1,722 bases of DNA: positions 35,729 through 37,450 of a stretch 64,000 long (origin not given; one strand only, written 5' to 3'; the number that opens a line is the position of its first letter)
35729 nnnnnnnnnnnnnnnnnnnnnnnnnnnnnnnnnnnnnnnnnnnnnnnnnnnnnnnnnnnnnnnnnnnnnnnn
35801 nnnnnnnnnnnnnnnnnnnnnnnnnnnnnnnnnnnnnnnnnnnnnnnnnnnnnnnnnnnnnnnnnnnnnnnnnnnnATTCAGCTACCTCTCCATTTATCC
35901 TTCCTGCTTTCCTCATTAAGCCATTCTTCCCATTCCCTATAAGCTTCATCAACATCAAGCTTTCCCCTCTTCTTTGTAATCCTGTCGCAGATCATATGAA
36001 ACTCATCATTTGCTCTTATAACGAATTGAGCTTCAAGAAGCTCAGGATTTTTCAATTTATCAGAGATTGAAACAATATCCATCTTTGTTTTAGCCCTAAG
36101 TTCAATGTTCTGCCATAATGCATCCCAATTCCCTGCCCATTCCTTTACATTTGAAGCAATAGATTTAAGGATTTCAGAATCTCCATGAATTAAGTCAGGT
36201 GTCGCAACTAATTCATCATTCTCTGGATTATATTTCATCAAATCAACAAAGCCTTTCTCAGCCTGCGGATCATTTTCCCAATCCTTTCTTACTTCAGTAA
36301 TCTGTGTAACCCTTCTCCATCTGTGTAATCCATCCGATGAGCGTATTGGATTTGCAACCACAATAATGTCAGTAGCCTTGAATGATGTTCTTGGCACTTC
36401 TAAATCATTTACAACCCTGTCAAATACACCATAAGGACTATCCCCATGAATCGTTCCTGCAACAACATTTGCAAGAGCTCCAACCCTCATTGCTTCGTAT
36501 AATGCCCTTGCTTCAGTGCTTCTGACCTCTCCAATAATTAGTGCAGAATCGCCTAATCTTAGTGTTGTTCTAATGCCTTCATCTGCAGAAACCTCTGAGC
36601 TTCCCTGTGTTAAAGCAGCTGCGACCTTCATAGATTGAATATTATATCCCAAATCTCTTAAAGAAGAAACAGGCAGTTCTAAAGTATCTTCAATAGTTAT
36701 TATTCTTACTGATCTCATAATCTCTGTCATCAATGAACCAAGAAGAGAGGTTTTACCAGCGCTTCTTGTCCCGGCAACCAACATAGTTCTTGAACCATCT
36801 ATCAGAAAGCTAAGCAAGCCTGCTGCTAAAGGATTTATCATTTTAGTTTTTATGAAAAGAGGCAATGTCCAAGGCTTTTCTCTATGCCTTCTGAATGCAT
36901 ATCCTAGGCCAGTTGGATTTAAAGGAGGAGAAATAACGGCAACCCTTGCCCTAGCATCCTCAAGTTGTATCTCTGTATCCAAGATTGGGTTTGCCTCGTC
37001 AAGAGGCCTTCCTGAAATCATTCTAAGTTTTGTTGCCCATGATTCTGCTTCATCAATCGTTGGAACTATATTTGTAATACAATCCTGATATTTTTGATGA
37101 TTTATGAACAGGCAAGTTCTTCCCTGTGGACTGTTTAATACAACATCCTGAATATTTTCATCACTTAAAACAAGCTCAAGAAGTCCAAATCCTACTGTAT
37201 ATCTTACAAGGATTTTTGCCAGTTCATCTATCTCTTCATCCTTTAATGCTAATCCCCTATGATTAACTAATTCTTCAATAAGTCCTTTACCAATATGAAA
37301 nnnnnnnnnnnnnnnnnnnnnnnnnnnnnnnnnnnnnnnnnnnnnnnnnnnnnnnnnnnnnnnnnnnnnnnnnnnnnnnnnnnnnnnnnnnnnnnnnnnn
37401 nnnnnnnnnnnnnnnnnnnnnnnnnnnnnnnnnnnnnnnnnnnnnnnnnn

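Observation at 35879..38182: FlaI/PilB-type ATPase carries an unusual N-terminal Cys4 cluster and long extensions, paired with an oversized FlaJ-like platform protein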

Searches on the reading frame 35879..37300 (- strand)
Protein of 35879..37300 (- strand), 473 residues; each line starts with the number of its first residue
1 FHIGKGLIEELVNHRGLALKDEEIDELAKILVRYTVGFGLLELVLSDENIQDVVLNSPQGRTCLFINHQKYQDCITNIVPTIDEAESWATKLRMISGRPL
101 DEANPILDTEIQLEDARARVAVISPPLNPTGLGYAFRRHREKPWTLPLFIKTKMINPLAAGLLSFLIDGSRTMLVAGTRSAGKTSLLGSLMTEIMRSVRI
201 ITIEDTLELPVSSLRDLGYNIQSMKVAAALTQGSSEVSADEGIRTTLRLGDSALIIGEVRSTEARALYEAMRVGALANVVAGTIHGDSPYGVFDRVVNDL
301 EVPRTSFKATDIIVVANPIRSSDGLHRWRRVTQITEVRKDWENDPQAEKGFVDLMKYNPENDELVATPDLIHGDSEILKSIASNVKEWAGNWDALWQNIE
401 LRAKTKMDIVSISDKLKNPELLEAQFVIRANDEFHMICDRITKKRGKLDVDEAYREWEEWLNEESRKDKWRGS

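Call 59: search_dna_similar(query=window:35879-37300:-, collection=plasmids, mode=protein, max_rows=15)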
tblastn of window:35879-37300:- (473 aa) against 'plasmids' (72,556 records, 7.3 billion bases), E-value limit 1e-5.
Records with a match: 1847; places in all: 1992; records where one place covers at least 80% of the query: 3.
Best place of each record, by identity: <60% 1847.
By first word of the organism name: Rhizobium 222; Xanthomonas 183; Ralstonia 143; Streptomyces 116; Sinorhizobium 113; Vibrio 92; Pseudomonas 92; uncultured 78; Pseudosulfitobacter 76; Agrobacterium 59; and 172 more.
By predicted mobility (MOB-suite, as given by PLSDB): conjugative 784; non-mobilizable 679; mobilizable 384.
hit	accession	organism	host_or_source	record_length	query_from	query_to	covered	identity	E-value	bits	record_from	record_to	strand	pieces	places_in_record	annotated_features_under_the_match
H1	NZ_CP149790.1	Haloterrigena sp. KLK7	cell culture,salt lake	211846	23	313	62%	41.1%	3e-57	212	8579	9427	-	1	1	type II/IV secretion system ATPase subunit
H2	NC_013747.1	Haloterrigena turkmenica DSM 5511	-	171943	30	314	60%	41.6%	4e-58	214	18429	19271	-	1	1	type II/IV secretion system ATPase subunit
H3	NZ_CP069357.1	Microvirga sp. VF16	Vachellia farnesiana,Cell culture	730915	17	363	73%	30.6%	4e-27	122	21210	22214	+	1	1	CpaF family protein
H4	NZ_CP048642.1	Streptomyces aureoverticillatus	soil-fungus,soil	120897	15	402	82%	26.9%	9e-14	82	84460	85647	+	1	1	CpaF/VirB11 family protein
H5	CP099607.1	Comamonadaceae bacterium OTU4NAUVB1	Arabidopsis thaliana,pure culture,leaf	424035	19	369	74%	29.4%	3e-22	107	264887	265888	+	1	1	CpaF family protein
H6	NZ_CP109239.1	Streptomyces albidoflavus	-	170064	12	368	75%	28.6%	3e-14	83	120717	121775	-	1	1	CpaF/VirB11 family protein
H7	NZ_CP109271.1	Streptomyces albidoflavus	-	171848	12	368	75%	28.6%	3e-14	83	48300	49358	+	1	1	CpaF/VirB11 family protein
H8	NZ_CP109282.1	Streptomyces albidoflavus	-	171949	12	368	75%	28.6%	3e-14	83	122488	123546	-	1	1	CpaF/VirB11 family protein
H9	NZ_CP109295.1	Streptomyces albidoflavus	-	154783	12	368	75%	28.6%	6e-14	82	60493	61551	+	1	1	CpaF/VirB11 family protein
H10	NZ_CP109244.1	Streptomyces albidoflavus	-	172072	12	368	75%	28.6%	6e-14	82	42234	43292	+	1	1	CpaF/VirB11 family protein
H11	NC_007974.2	Cupriavidus metallidurans CH34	-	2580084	8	363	75%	28.2%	1e-22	108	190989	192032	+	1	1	none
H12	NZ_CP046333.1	Cupriavidus metallidurans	sedimentation pond in a zinc factory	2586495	8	363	75%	28.2%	1e-22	108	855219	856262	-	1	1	none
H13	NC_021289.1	Caballeronia insecticola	-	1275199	8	362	75%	28.1%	5e-22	107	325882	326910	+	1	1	none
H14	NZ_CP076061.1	Cupriavidus sp. EM10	Pure-cultured cell,sewage water sludge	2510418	8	359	74%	28.3%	8e-22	106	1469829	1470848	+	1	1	none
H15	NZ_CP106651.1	Streptomyces sp. GBA 94-10 4N24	Phakellia ventilabrum,sponge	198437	19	368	74%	28.4%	4e-15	86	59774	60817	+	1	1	CpaF/VirB11 family protein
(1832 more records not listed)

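Call 60: get_annotated_region(hit=H2, flank=7000)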
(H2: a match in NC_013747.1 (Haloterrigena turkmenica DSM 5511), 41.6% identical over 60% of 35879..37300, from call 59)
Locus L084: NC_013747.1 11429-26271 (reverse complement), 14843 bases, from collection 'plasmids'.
description: Haloterrigena turkmenica DSM 5511 plasmid pHTUR04, complete sequence
organism: Haloterrigena turkmenica DSM 5511 (NCBI taxid 543526)
taxonomy: Archaea; Euryarchaeota; Halobacteria; Halobacteriales; Natrialbaceae; Haloterrigena; Haloterrigena turkmenica; Haloterrigena turkmenica DSM 5511
host: -; source: -; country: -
typing (MOB-suite, as given by PLSDB): non-mobilizable
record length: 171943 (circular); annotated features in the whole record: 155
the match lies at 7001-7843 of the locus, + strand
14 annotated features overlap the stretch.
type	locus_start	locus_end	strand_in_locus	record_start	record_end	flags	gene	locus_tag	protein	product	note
CDS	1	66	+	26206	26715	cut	-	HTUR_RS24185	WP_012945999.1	hypothetical protein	-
CDS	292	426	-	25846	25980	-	-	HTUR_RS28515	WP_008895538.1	hypothetical protein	-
CDS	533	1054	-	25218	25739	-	-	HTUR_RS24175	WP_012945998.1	SHOCT domain-containing protein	-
CDS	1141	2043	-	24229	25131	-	-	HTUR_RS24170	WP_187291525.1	ribonucleotide-diphosphate reductase subunit beta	GO:0009263 - deoxyribonucleotide biosynthetic process [Evidence IEA]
CDS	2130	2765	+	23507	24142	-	-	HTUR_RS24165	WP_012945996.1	helix-turn-helix domain-containing protein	-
CDS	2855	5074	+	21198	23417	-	-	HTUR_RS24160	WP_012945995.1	AAA family ATPase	-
CDS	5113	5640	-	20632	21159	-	-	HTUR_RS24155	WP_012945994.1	hypothetical protein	-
CDS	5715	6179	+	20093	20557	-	-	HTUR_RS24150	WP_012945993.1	hypothetical protein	-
CDS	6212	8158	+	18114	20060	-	-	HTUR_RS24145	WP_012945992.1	type II/IV secretion system ATPase subunit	-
CDS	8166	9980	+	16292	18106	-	-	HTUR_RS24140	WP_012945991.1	secretion system protein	-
CDS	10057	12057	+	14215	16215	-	-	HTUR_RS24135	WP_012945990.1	DEAD/DEAH box helicase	-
CDS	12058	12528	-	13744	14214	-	-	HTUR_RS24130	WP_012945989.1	hypothetical protein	-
CDS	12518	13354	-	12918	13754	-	-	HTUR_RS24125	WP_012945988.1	ParA family protein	-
CDS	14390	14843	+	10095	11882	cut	-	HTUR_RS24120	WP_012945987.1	DUF87 domain-containing protein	-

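Call 61: search_protein_families(library=pfam, proteins=[L084:8166-9980:+, L084:6212-8158:+], max_evalue=0.05)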
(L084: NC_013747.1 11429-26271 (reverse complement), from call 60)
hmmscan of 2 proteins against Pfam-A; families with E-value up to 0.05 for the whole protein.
L084:8166-9980:+ (604 aa): 0 families

L084:6212-8158:+ (648 aa): 7 families
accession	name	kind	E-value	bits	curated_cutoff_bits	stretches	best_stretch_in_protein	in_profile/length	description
PF00437.27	T2SSE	-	4.5e-20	72.1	24.9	1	285-540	25-268/370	Type II/IV secretion system protein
PF00005.33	ABC_tran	-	0.00026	22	25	1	399-489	7-80/137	ABC transporter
PF13401.12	AAA_22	-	0.0037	18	27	1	406-488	8-92/130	AAA domain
PF25199.1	nSTAND_NTPase5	-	0.0063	16.8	34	1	406-441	44-80/145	Novel STAND NTPase 5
PF13191.12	AAA_16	-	0.012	16.6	32.6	1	405-500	26-119/167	AAA ATPase domain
PF13555.12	AAA_29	-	0.019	15.1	27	0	401-431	20-50/61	P-loop containing region of AAA domain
PF06414.18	Zeta_toxin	-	0.032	14.1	22.3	0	401-436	14-49/199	Zeta toxin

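Call 67: find_homologous_proteins(query=L084:6212-8158:+)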
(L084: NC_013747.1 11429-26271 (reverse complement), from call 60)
Query L084:6212-8158:+ (648 aa): 1295 proteins with E <= 0.001 among 8000 candidates; the best 120 are listed.
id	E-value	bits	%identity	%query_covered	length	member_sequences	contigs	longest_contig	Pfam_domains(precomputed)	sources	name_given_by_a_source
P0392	0.0e+0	1244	91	100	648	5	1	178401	PF00437.27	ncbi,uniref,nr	ncbi:type II/IV secretion system ATPase subunit [Haloterrigena sp. SYSU A121-1]|uniref:Type II/IV se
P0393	5.5e-292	988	74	100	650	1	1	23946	PF00437.27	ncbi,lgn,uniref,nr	ncbi:type II/IV secretion system ATPase subunit [Natronolimnohabitans sp. A-GB9]|uniref:type II/IV s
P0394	3.1e-289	979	73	100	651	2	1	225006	PF00437.27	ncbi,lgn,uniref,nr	ncbi:type II/IV secretion system ATPase subunit [Natronorubrum thiooxidans]|uniref:Type IV secretory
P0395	6.9e-280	948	71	100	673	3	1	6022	PF00437.27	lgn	-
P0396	3.8e-273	926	72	99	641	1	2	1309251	PF00437.27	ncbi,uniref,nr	ncbi:ATPase, T2SS/T4P/T4SS family [Halosolutus amylolyticus]|uniref:ATPase, T2SS/T4P/T4SS family n=1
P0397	8.4e-273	924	67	100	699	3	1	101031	PF00437.27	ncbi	-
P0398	3.6e-268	909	69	99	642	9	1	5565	PF00437.27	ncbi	-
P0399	4.8e-266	902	69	100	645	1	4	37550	PF00437.27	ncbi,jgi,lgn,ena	-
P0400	6.1e-266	902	70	99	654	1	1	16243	PF00437.27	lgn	-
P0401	3.3e-265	899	68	99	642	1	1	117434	PF00437.27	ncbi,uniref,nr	ncbi:type II secretion protein [Natronorubrum sp. JWXQ-INN-674]|uniref:Type II secretion protein n=1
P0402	1.0e-264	898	69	100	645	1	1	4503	PF00437.27,PF00005.34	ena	-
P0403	2.6e-264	896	70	99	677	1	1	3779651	PF00437.27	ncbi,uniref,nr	ncbi:Flp pilus assembly complex ATPase component TadA [Natrinema zhouii]|uniref:Type II/IV secretion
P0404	7.2e-264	895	68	99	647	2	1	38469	PF00437.27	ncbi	ncbi:ATPase, T2SS/T4P/T4SS family [Natrialbaceae archaeon A-gly3]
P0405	1.9e-262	890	68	99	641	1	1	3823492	PF00437.27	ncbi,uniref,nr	ncbi:type II/IV secretion system ATPase subunit [Haloterrigena alkaliphila]|uniref:Type II/IV secret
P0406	2.1e-262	890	69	98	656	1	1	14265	PF00437.27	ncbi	-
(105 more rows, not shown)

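Call 89: search_protein_families(library=ncbifam, proteins=[L084:8166-9980:+], max_evalue=0.01)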
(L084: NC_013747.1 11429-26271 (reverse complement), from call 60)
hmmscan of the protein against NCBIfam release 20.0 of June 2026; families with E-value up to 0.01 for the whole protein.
L084:8166-9980:+ (604 aa): 0 families
